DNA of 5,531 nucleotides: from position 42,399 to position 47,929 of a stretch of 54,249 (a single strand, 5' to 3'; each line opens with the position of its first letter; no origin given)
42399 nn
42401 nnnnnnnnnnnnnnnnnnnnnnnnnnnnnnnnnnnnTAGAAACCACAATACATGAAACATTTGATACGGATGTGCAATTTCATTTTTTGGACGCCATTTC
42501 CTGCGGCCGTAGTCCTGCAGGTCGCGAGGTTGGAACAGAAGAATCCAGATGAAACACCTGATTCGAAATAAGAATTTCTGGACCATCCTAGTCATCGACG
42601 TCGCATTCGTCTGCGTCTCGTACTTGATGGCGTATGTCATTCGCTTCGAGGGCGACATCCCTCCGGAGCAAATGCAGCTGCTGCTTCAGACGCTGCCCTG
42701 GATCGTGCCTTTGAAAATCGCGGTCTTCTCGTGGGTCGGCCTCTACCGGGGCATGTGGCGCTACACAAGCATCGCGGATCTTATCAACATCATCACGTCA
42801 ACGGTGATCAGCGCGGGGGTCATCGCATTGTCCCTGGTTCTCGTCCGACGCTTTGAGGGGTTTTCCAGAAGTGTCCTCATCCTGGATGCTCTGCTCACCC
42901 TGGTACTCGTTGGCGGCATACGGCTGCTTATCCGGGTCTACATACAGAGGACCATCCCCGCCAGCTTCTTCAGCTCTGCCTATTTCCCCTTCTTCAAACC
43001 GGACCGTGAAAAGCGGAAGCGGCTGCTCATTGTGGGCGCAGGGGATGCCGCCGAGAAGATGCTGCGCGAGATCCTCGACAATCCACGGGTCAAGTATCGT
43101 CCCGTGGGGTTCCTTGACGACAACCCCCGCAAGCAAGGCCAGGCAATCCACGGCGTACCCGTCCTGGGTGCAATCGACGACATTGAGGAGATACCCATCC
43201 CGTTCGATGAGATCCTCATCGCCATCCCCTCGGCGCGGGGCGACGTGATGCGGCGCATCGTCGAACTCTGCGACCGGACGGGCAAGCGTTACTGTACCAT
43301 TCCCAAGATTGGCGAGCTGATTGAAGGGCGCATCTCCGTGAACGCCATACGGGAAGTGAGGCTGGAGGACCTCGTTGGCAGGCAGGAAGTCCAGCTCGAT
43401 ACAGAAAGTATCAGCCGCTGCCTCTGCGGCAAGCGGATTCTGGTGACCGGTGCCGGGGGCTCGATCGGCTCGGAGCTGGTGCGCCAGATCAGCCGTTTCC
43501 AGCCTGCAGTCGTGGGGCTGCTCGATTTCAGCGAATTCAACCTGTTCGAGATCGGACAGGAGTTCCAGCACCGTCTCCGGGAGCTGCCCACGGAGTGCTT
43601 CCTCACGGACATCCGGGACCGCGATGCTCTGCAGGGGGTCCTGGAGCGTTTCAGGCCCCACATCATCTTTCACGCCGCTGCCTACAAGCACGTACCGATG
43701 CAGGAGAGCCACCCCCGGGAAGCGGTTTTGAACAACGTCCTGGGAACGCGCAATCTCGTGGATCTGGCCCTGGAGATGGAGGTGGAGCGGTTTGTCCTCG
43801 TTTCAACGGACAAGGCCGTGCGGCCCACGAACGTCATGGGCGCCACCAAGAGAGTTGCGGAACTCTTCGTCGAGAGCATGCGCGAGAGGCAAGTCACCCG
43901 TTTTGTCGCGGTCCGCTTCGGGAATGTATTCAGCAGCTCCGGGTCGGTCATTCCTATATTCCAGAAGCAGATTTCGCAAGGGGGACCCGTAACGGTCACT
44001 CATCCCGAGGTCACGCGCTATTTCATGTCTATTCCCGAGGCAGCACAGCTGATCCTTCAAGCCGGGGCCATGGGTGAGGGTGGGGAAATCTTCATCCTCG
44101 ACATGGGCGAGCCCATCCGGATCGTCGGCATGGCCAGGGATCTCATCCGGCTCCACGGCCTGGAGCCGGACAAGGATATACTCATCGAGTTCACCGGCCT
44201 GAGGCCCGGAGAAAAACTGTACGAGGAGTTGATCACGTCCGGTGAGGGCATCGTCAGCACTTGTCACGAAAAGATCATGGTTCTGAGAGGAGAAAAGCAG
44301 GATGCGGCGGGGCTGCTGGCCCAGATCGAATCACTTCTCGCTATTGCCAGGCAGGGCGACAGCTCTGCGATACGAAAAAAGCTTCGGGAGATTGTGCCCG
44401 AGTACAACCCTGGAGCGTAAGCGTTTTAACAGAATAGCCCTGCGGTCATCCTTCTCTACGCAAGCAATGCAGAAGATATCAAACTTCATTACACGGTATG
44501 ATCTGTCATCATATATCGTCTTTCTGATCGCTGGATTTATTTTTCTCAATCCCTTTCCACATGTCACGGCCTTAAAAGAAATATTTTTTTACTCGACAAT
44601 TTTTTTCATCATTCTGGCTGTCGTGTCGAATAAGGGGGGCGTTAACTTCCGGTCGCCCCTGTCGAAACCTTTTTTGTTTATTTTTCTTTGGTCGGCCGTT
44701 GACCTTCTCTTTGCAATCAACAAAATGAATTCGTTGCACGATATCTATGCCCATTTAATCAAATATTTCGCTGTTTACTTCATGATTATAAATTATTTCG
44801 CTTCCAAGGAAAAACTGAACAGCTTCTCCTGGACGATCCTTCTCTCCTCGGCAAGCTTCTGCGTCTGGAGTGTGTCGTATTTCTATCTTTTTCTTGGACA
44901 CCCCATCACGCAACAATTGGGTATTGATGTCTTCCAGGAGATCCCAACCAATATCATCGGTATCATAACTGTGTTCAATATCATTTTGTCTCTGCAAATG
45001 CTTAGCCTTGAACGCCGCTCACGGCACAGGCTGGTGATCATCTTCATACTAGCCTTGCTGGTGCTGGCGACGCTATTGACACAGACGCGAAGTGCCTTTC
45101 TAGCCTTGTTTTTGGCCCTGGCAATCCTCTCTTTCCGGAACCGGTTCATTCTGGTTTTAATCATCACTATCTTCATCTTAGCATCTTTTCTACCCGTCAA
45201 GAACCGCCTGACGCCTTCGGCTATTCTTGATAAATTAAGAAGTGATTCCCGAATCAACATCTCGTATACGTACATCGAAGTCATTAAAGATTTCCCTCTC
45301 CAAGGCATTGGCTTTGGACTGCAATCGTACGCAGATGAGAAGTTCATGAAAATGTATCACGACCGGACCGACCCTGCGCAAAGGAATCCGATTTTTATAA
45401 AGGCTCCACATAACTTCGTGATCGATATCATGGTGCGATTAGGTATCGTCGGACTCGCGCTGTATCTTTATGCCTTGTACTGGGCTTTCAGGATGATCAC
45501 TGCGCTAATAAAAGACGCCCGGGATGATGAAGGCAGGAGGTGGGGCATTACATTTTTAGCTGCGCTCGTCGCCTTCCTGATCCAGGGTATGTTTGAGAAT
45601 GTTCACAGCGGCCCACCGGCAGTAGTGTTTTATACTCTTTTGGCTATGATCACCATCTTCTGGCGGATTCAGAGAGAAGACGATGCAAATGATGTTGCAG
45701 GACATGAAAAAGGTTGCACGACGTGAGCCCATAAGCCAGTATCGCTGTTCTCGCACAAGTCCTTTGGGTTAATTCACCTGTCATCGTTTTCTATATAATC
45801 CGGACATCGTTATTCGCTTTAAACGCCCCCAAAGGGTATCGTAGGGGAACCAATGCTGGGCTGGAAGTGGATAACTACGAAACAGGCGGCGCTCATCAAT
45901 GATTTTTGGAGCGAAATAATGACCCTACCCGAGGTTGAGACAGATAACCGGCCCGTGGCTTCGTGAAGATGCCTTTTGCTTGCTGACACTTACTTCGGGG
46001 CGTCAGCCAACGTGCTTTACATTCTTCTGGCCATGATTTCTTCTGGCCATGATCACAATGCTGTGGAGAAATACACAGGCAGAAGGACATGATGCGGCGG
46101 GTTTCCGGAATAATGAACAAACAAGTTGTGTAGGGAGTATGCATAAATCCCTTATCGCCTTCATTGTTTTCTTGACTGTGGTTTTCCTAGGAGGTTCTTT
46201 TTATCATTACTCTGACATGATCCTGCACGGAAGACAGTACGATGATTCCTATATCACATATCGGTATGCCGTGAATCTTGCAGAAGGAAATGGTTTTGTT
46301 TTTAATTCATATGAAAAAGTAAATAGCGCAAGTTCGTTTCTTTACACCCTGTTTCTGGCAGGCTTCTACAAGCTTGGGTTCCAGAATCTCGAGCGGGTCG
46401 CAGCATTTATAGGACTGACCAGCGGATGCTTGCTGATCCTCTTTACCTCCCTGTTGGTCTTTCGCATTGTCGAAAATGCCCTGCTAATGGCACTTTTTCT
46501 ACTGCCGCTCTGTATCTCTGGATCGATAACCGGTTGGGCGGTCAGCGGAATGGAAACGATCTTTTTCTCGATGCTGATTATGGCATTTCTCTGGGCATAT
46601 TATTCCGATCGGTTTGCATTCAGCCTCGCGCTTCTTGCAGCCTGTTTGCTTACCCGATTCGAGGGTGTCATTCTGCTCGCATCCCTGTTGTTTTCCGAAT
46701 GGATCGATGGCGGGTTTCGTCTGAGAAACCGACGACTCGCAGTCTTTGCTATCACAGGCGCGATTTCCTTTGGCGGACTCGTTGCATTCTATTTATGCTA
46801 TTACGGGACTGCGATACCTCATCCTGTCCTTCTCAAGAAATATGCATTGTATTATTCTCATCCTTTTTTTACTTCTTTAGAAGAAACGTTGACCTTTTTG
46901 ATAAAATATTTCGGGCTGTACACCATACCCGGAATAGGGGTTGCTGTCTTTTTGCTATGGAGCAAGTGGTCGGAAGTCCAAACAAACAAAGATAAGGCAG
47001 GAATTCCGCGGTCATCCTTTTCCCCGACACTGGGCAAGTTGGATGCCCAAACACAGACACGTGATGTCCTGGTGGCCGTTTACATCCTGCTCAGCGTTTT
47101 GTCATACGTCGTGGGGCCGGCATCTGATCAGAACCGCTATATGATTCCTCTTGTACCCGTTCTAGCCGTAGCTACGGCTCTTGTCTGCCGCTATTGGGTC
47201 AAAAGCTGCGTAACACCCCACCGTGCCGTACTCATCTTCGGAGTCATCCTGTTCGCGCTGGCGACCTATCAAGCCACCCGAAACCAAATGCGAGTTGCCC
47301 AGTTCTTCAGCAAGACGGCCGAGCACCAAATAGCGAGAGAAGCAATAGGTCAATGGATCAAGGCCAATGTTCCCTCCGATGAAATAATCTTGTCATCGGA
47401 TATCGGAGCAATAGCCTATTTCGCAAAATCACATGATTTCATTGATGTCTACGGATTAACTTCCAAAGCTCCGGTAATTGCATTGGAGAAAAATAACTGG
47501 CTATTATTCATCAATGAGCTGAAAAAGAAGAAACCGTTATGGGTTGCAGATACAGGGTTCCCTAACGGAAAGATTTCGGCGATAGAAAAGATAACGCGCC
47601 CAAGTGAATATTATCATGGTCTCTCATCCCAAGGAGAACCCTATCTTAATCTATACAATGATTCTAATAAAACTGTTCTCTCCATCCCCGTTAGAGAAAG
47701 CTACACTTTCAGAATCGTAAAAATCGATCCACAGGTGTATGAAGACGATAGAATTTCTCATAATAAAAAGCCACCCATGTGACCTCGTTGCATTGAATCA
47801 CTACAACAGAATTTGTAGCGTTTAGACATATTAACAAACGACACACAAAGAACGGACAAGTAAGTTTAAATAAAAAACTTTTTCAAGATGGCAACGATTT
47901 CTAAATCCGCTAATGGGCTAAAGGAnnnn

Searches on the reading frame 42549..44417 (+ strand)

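Call 35: search_protein_families(library=pfam, proteins=[window:42549-44417:+], max_evalue=0.001)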
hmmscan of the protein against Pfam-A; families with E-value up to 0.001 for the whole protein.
window:42549-44417:+ (623 aa): 9 families
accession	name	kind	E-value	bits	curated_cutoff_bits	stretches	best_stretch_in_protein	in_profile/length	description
PF02719.21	Polysacc_synt_2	-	5.8e-115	383.9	20.2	1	297-579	1-291/293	Polysaccharide biosynthesis protein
PF01370.27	Epimerase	-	4.5e-26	92.2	20.9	1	297-515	1-237/240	NAD dependent epimerase/dehydratase family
PF04321.23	RmlD_sub_bind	-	8e-17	61.7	27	1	296-483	2-175/287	RmlD substrate binding domain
PF16363.11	GDP_Man_Dehyd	-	4.2e-16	59.7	27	1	298-422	1-131/332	GDP-mannose 4,6 dehydratase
PF13727.12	CoA_binding_3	-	8.4e-14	52.4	25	1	64-242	4-165/175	CoA-binding domain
PF01073.25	3Beta_HSD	-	3.2e-11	43.2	22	1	298-426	1-122/280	3-beta hydroxysteroid dehydrogenase/isomerase family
PF07993.18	NAD_binding_4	-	8.6e-08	32.1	20.1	1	372-426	91-142/258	Male sterility protein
PF17836.7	PglD_N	-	4.7e-05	24.3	23.4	1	158-226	1-65/78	PglD N-terminal domain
PF13460.12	NAD_binding_10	-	0.00061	20.1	27.2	0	346-423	39-101/184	NAD(P)H-binding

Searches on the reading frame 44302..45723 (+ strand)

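Call 35: search_protein_families(library=pfam, proteins=[window:44302-45723:+], max_evalue=0.001)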
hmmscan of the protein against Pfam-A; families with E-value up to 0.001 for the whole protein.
window:44302-45723:+ (474 aa): 1 family
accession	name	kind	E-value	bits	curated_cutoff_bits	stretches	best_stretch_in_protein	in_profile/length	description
PF04932.20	Wzy_C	-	2.1e-17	63.7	31.7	1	249-389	2-149/149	O-Antigen ligase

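Call 71: search_protein_families(library=ncbifam, proteins=[window:44302-45723:+], max_evalue=0.001)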
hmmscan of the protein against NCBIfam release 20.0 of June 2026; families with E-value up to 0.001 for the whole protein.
window:44302-45723:+ (474 aa): 2 families
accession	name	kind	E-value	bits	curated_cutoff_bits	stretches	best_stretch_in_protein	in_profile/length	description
TIGR03097.1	PEP_O_lig_1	hypoth_equivalog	1.2e-17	63.9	188.1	1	119-433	73-386/408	putative O-glycosylation ligase, exosortase A system-associated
TIGR00947.1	2A73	equivalog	1.9e-07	30.5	366.4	1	247-454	228-423/425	IctB family putative bicarbonate transporter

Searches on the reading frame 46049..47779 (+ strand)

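Call 35: search_protein_families(library=pfam, proteins=[window:46049-47779:+], max_evalue=0.001)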
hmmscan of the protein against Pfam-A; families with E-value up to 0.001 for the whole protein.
window:46049-47779:+ (577 aa): 0 families

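Call 71: search_protein_families(library=ncbifam, proteins=[window:46049-47779:+], max_evalue=0.001)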
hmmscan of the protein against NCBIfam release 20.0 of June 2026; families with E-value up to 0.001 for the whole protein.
window:46049-47779:+ (577 aa): 1 family
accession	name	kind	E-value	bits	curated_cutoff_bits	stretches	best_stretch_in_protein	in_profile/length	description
NF041481.1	beta_arabfuran_tase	equivalog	0.00014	20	1050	1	65-143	29-108/633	terminal beta-(1->2)-arabinofuranosyltransferase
